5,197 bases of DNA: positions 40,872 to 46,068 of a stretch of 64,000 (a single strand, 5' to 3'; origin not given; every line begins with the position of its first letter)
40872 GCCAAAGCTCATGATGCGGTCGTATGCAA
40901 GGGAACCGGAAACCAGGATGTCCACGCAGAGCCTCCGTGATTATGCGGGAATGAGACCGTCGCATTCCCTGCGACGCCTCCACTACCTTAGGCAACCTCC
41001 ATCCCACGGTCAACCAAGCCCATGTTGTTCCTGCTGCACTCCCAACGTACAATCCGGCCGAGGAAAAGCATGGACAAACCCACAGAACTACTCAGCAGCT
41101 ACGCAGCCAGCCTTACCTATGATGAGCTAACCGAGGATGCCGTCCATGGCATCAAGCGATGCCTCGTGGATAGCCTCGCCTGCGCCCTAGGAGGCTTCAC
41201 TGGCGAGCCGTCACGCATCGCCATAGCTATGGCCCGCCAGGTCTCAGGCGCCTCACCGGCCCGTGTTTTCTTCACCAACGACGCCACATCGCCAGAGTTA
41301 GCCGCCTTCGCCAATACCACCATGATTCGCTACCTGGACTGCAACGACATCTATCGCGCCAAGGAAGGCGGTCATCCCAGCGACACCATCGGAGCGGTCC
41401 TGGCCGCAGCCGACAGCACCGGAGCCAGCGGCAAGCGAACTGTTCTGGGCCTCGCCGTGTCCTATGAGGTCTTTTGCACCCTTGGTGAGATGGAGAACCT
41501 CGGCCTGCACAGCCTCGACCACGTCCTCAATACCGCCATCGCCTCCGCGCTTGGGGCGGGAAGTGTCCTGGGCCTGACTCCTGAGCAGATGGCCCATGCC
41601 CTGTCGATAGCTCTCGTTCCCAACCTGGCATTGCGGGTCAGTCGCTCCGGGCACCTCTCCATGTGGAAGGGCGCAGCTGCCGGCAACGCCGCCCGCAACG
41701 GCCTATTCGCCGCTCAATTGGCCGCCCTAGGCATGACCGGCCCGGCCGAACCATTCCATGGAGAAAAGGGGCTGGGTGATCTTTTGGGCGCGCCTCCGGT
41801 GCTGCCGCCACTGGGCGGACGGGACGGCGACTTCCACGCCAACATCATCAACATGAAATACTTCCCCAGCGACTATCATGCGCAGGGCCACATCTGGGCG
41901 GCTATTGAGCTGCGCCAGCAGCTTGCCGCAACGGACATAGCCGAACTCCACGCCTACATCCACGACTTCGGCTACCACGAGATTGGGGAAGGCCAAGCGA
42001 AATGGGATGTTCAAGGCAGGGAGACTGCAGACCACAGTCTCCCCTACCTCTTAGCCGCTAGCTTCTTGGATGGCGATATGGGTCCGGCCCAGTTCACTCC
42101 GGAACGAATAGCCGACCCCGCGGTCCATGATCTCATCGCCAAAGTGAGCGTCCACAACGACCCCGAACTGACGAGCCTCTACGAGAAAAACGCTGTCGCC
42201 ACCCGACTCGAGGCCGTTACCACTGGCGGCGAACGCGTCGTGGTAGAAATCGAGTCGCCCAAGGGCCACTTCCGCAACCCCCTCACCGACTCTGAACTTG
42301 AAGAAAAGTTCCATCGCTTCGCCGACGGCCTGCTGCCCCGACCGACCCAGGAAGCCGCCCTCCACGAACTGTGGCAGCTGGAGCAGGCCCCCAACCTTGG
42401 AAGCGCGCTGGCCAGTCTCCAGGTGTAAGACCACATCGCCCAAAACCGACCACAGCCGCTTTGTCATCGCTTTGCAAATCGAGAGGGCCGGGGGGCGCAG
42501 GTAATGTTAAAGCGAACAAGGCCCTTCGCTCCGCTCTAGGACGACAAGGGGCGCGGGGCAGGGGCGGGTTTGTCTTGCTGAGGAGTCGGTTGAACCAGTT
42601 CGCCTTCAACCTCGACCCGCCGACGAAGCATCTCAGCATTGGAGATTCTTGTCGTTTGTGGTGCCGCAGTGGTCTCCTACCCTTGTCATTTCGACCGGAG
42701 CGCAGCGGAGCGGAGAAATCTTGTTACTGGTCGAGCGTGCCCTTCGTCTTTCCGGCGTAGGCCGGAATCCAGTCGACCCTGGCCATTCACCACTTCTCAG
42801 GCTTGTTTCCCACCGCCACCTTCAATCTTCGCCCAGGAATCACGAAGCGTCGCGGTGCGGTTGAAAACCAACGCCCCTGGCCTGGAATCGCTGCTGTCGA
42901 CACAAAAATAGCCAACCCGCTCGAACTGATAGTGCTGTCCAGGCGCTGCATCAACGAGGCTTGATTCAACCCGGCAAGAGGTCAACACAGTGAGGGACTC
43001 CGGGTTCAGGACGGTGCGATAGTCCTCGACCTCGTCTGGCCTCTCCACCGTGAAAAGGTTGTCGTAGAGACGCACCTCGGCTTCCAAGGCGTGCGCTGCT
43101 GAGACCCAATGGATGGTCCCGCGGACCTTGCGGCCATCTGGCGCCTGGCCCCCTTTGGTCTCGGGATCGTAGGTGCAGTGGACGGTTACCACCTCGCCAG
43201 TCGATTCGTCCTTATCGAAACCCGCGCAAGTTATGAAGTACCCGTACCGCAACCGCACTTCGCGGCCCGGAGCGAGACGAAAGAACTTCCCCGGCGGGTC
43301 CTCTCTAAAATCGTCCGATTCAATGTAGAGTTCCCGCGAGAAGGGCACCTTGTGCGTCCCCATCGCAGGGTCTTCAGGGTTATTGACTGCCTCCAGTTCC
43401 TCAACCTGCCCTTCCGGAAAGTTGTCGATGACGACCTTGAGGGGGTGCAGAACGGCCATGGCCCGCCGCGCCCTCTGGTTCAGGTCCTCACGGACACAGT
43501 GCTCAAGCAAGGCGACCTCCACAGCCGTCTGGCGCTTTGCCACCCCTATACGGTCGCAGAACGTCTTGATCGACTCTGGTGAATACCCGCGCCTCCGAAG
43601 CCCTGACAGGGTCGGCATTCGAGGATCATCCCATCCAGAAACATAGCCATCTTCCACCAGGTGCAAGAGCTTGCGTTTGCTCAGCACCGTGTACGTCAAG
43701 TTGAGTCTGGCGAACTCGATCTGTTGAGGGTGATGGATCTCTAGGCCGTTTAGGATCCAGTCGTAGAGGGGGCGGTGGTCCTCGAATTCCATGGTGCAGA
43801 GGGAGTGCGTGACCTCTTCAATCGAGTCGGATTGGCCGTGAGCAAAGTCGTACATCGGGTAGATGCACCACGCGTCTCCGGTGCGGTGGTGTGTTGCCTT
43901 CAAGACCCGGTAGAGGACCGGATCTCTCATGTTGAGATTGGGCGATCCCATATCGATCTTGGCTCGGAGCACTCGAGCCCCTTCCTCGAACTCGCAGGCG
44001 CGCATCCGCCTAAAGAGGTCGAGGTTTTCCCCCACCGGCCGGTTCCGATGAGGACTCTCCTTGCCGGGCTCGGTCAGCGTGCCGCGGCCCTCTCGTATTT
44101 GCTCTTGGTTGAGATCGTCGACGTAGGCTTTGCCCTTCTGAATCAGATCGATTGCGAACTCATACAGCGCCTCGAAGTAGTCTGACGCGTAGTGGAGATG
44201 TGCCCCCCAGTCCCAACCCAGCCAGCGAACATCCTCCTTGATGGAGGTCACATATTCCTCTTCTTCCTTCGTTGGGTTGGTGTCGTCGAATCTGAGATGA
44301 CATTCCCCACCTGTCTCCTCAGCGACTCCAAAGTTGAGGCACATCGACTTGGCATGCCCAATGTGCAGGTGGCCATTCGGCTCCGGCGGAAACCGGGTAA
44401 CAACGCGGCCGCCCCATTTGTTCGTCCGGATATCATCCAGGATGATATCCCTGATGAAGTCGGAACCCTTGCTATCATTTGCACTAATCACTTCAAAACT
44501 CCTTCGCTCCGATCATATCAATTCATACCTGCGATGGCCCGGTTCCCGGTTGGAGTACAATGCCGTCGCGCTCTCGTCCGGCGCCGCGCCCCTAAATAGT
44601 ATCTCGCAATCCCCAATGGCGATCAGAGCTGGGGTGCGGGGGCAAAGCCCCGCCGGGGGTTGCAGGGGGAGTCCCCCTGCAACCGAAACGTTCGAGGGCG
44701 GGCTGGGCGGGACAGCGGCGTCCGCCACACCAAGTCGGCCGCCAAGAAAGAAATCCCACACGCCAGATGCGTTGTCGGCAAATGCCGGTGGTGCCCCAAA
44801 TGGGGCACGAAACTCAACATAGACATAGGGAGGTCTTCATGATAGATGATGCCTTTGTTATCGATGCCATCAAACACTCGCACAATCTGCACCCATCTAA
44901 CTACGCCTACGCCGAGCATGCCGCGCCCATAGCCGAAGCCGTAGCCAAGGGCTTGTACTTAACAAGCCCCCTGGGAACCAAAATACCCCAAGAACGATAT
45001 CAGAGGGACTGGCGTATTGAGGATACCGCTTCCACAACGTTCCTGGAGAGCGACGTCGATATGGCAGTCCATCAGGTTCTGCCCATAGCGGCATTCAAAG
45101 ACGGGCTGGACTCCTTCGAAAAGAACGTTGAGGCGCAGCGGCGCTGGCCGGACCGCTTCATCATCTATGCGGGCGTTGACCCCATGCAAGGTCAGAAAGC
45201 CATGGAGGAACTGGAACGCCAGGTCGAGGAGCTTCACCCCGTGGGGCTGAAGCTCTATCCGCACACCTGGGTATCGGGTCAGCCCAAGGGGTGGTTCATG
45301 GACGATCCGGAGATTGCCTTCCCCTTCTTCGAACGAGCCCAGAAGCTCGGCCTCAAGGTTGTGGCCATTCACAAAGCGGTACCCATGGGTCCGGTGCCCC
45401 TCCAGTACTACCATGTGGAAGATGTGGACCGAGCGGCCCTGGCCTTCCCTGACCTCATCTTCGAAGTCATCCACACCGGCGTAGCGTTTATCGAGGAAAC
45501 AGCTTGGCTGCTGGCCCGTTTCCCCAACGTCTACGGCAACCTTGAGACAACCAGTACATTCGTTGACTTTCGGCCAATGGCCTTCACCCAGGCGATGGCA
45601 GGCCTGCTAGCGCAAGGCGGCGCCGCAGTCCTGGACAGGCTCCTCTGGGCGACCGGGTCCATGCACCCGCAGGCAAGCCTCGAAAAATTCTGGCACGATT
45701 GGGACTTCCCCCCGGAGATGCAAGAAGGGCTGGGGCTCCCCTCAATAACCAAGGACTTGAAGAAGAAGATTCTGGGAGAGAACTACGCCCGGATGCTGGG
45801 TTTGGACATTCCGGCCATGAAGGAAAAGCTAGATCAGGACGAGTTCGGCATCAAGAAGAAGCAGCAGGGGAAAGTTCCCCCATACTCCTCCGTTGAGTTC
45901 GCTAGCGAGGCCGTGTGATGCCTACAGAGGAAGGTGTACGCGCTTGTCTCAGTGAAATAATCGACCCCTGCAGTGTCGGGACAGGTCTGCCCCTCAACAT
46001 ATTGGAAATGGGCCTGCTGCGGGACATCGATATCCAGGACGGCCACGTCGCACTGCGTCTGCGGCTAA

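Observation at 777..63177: A structured 95-125 nt intergenic repeat present 18 times, all in the same orientation, with compensatory hairpin changes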

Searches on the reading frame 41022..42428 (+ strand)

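Call 6: search_protein_families(library=ncbifam, proteins=[window:41022-42428:+])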
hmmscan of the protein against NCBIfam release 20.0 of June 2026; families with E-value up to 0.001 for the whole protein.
window:41022-42428:+ (468 aa): 3 families
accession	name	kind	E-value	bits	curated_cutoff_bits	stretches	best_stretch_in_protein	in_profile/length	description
NF042438.1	PrpD_hiGCgrampos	equivalog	9.3e-46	156.4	950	1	23-455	20-472/499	2-methylcitrate dehydratase PrpD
NF006943.0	PRK09425.1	equivalog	2.5e-39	135.3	575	1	13-440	8-450/480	bifunctional 2-methylcitrate dehydratase/aconitate hydratase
TIGR02330.1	prpD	equivalog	4.9e-31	108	458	1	35-432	16-430/468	2-methylcitrate dehydratase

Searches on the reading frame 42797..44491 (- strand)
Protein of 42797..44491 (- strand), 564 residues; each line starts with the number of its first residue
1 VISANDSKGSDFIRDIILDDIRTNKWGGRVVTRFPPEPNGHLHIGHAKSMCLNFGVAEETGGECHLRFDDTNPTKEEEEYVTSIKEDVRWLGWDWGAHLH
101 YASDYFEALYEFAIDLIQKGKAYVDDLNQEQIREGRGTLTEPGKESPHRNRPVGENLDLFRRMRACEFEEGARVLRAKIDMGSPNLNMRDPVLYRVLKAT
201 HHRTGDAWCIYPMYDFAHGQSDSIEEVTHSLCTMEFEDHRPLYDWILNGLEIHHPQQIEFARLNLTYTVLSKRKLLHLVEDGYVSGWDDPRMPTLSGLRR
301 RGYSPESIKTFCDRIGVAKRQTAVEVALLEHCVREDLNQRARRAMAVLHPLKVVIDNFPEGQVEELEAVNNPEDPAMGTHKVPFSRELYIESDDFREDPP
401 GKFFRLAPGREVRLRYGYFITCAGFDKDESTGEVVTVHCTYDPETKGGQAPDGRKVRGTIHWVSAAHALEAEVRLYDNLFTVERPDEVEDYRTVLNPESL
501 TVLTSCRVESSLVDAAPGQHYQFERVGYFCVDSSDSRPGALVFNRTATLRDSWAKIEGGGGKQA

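Call 6: search_protein_families(library=ncbifam, proteins=[window:42797-44491:-])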
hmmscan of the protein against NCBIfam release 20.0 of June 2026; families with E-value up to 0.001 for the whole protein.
window:42797-44491:- (564 aa): 9 families
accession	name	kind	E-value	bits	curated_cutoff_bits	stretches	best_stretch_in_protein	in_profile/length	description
NF011291.0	PRK14703.1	equivalog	3.3e-258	858.9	681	1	8-557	11-560/769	glutamine--tRNA ligase/YqeY domain fusion protein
TIGR00440.1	glnS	equivalog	7.1e-227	754.4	425.8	1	30-555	1-524/524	glutamine--tRNA ligase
TIGR00463.1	gltX_arch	equivalog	9.5e-106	354.5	401.75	1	28-538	92-552/560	glutamate--tRNA ligase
NF003169.0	PRK04156.1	equivalog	2.4e-88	297.2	516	1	27-543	99-564/567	glutamate--tRNA ligase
NF004315.1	PRK05710.1-4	equivalog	9.2e-18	64.6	250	1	32-134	1-103/274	tRNA glutamyl-Q(34) synthetase GluQRS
TIGR00464.1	gltX_bact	equivalog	5.1e-17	61.9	289.95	1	30-253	2-224/470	glutamate--tRNA ligase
NF004314.0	PRK05710.1-3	equivalog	1.5e-11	44.3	256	1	29-133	6-110/297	tRNA glutamyl-Q(34) synthetase GluQRS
TIGR03838.1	queuosine_YadB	equivalog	1.6e-10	40.8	276.7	1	31-135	2-106/272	tRNA glutamyl-Q(34) synthetase GluQRS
NF004312.0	PRK05710.1-1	equivalog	3e-06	26.8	453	1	29-137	13-121/306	tRNA glutamyl-Q(34) synthetase GluQRS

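Call 57: find_homologous_proteins(query=window:42797-44491:-, max_evalue=1e-100)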
Query window:42797-44491:- (564 aa): 8000 proteins with E <= 1e-100 among 8000 candidates; the best 120 are listed.
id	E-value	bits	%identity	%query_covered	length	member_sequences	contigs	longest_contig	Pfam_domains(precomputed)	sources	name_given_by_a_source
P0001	0.0e+0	1336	100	100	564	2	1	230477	PF20974.3,PF00749.28,PF03950.24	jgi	-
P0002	0.0e+0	1254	93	100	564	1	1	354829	PF20974.3,PF00749.28,PF03950.24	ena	-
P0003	0.0e+0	1142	84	99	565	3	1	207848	PF20974.3,PF00749.28,PF03950.24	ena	-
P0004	0.0e+0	1116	82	99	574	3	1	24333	PF20974.3,PF00749.28,PF03950.24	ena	-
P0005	0.0e+0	1106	81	99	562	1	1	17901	PF20974.3,PF00749.28,PF03950.24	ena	-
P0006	0.0e+0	1105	81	99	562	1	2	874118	PF20974.3,PF00749.28,PF03950.24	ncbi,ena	-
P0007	0.0e+0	1104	81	99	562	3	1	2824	PF20974.3,PF00749.28,PF03950.24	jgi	-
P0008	0.0e+0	1103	82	100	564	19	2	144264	PF20974.3,PF00749.28,PF03950.24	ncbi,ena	-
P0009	0.0e+0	1102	81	99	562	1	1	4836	PF20974.3,PF00749.28,PF03950.24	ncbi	-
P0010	0.0e+0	1098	80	99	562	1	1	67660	PF20974.3,PF00749.28,PF03950.24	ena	-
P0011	0.0e+0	1084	80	98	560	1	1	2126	PF20974.3,PF00749.28,PF03950.24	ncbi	-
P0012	0.0e+0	1083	79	99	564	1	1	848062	PF20974.3,PF00749.28,PF03950.24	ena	-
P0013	0.0e+0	1075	79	100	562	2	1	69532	PF20974.3,PF00749.28,PF03950.24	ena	-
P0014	0.0e+0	1069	79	99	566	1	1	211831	PF20974.3,PF00749.28,PF03950.24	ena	-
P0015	0.0e+0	1066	79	99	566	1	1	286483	PF20974.3,PF00749.28,PF03950.24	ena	-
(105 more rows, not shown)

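Call 58: find_encoding_contigs(protein=P0002, flank=10000, max_places=2)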
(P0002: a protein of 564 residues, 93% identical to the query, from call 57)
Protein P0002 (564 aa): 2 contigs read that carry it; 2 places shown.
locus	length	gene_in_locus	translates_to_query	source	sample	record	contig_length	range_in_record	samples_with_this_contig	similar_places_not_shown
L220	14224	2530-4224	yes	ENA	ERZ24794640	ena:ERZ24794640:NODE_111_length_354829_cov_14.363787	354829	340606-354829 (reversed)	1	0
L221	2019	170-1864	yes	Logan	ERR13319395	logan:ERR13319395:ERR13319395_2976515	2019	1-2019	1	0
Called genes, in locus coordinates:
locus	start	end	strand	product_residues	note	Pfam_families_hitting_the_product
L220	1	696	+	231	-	?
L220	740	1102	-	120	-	PF01883:FeS_assembly_P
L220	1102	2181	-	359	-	PF04909:Amidohydro_2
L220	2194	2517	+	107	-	-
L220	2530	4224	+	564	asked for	PF00749:tRNA-synt_1c, PF03950:tRNA-synt_1c_C, PF20974:tRNA-synt_1c_C2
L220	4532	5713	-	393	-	PF07731:Cu-oxidase_2 (faint), PF07732:Cu-oxidase_3, PF00394:Cu-oxidase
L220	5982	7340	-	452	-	PF03972:MmgE_PrpD_N, PF19305:MmgE_PrpD_C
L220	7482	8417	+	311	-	PF00294:PfkB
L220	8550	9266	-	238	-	PF17645:Amdase, PF01177:Asp_Glu_race (faint)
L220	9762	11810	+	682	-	PF05378:Hydant_A_N, PF01968:Hydantoinase_A, PF19278:Hydant_A_C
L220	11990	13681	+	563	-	PF02538:Hydantoinase_B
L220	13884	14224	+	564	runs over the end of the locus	PF02538:Hydantoinase_B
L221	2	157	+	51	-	?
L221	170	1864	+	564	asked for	PF00749:tRNA-synt_1c, PF03950:tRNA-synt_1c_C, PF20974:tRNA-synt_1c_C2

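Call 59: find_encoding_contigs(protein=P0003, flank=10000, max_places=2)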
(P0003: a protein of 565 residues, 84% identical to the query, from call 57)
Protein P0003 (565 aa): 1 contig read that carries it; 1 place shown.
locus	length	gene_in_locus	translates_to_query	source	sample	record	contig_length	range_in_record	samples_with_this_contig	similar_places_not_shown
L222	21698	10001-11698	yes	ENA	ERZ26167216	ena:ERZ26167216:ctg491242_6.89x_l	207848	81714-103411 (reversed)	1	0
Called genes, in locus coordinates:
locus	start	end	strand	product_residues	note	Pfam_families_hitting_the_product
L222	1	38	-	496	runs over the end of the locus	PF02934:GatB_N, PF02637:GatB_Yqey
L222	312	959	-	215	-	PF01135:PCMT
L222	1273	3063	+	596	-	PF03460:NIR_SIR_ferr, PF01077:NIR_SIR, PF03460:NIR_SIR_ferr, PF01077:NIR_SIR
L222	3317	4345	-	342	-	-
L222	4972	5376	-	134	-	-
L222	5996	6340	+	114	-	PF02518:HATPase_c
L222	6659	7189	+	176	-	PF02620:YceD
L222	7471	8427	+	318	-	PF00698:Acyl_transf_1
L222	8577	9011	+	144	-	PF01029:NusB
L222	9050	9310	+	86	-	PF00550:PP-binding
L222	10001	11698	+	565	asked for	PF00749:tRNA-synt_1c, PF03950:tRNA-synt_1c_C, PF20974:tRNA-synt_1c_C2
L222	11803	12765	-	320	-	PF01557:FAA_hydrolase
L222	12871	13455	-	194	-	PF12850:Metallophos_2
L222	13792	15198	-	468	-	PF07690:MFS_1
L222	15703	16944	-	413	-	PF02771:Acyl-CoA_dh_N, PF02770:Acyl-CoA_dh_M (faint)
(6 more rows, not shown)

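Call 60: find_encoding_contigs(protein=P0006, flank=10000, max_places=2)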
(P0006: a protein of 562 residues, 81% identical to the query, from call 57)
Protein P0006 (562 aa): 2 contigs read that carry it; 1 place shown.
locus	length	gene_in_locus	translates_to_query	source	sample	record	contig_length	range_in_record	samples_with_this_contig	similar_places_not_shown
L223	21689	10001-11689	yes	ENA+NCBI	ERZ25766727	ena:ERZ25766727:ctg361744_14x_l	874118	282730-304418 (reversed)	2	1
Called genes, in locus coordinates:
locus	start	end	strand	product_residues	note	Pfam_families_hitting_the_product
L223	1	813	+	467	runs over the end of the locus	PF07728:AAA_5 (faint)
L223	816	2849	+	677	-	PF27532:Mb0984_helical, PF27098:Rv0959_3rd, PF13519:VWA_2 (weak)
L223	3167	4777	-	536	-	PF11028:TMEM260_N, PF28495:TMEM260_2 (weak)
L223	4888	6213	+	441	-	PF13701:DDE_Tnp_1_4, PF01609:DDE_Tnp_1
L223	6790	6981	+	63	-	PF01361:Tautomerase, PF14552:Tautomerase_2 (weak)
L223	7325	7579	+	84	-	-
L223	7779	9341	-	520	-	PF13451:zf_Tbcl, PF23477:zf_Tbcl_2, PF00270:DEAD, PF04851:ResIII (faint), PF00271:Helicase_C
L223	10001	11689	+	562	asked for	PF00749:tRNA-synt_1c, PF03950:tRNA-synt_1c_C, PF20974:tRNA-synt_1c_C2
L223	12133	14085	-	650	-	PF06480:FtsH_ext (weak), PF06068:TIP49 (weak), PF00004:AAA, PF07728:AAA_5 (weak), PF17862:AAA_lid_3, PF01434:Peptidase_M41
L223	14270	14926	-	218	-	PF01386:Ribosomal_L25p, PF14693:Ribosomal_TL5_C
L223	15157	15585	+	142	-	PF02082:Rrf2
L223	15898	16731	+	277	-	PF00899:ThiF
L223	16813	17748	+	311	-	PF00291:PALP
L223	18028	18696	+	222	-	PF00486:Trans_reg_C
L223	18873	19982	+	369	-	PF01548:DEDD_Tnp_IS110, PF02371:Transposase_20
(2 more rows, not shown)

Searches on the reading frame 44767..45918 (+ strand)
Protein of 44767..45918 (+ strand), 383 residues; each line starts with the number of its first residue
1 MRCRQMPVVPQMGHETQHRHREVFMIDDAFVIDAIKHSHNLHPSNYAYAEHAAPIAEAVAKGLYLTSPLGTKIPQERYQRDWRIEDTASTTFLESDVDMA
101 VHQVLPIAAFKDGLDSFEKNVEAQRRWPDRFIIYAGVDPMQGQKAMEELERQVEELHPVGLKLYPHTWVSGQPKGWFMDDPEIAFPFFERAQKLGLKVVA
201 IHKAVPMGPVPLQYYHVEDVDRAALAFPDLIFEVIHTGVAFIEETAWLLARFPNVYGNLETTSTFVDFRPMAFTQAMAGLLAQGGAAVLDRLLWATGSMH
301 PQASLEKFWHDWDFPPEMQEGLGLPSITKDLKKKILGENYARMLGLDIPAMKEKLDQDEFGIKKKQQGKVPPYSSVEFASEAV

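Call 82: search_protein_families(library=pfam, proteins=[window:44767-45918:+], max_evalue=0.001)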
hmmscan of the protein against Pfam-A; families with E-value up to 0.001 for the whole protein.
window:44767-45918:+ (383 aa): 1 family
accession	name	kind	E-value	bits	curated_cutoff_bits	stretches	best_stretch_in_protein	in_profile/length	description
PF04909.20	Amidohydro_2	-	5.7e-26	92.4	26.4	1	124-346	73-289/289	Amidohydrolase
